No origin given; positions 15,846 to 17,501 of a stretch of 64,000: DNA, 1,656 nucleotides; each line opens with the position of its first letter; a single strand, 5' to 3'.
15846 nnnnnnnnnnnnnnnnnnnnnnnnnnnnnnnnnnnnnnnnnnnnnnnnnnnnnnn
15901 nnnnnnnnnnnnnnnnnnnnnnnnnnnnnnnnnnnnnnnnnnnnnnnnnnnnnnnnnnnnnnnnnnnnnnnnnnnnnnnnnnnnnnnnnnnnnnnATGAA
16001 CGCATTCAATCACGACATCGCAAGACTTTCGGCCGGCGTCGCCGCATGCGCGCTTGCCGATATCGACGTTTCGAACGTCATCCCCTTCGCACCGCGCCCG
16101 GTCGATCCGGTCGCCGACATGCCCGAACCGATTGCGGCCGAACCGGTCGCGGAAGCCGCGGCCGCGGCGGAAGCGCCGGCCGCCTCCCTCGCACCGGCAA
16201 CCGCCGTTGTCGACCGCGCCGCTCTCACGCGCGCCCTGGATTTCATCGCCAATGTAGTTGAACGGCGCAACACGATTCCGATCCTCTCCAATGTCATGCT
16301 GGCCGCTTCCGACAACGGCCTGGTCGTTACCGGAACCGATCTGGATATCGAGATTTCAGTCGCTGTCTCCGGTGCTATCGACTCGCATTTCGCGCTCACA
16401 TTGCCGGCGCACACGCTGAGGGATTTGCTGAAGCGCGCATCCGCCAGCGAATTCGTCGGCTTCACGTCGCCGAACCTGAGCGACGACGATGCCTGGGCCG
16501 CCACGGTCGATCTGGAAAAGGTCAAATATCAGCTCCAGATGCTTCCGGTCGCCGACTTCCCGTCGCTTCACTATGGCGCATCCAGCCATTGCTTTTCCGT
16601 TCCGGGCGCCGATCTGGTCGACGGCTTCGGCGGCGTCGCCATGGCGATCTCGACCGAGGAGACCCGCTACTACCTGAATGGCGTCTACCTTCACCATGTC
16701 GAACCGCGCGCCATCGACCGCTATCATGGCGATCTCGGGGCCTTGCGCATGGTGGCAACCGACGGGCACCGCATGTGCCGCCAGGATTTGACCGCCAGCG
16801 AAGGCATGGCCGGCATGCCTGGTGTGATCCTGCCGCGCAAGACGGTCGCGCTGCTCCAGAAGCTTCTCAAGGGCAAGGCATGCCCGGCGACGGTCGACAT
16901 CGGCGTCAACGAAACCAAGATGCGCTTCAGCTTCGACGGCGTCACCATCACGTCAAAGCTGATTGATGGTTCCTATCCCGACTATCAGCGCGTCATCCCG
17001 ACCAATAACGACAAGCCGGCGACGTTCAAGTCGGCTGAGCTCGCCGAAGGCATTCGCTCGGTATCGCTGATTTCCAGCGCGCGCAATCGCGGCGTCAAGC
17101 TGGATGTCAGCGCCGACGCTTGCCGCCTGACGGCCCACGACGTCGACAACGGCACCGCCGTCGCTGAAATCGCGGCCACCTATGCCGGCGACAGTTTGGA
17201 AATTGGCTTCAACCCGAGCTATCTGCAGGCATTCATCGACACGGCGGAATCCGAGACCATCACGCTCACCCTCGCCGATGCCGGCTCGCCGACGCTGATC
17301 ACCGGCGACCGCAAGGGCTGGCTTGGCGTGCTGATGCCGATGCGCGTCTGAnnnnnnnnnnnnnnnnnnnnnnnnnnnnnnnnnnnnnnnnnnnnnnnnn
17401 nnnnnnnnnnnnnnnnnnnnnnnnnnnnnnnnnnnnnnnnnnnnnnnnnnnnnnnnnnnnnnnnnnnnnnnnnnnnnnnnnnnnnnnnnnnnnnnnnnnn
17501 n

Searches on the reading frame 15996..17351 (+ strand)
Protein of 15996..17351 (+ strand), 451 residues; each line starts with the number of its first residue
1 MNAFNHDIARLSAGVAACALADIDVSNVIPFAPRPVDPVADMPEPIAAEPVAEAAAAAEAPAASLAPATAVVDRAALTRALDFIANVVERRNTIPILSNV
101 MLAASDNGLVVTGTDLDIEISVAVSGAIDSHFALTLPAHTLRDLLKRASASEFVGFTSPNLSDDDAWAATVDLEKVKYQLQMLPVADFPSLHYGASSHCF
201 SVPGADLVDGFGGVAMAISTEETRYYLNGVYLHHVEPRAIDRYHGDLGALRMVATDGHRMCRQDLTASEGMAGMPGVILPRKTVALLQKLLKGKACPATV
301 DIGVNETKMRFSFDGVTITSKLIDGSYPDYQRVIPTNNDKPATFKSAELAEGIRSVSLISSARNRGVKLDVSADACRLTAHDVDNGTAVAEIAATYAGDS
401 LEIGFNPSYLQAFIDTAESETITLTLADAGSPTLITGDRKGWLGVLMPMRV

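Call 74: search_protein_families(library=pfam, proteins=[window:15996-17351:+], max_evalue=0.00001)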
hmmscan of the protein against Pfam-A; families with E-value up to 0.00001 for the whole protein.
window:15996-17351:+ (451 aa): 3 families
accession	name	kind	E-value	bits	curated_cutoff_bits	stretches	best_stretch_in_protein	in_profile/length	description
PF02767.21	DNA_pol3_beta_2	-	2.3e-24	86.3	27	1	213-329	13-116/116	DNA polymerase III beta subunit, central domain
PF02768.20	DNA_pol3_beta_3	-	1.3e-23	83.5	27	1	332-449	2-120/121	DNA polymerase III beta subunit, C-terminal domain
PF00712.24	DNA_pol3_beta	-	5.2e-19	69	24.4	1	72-191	5-119/120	DNA polymerase III beta subunit, N-terminal domain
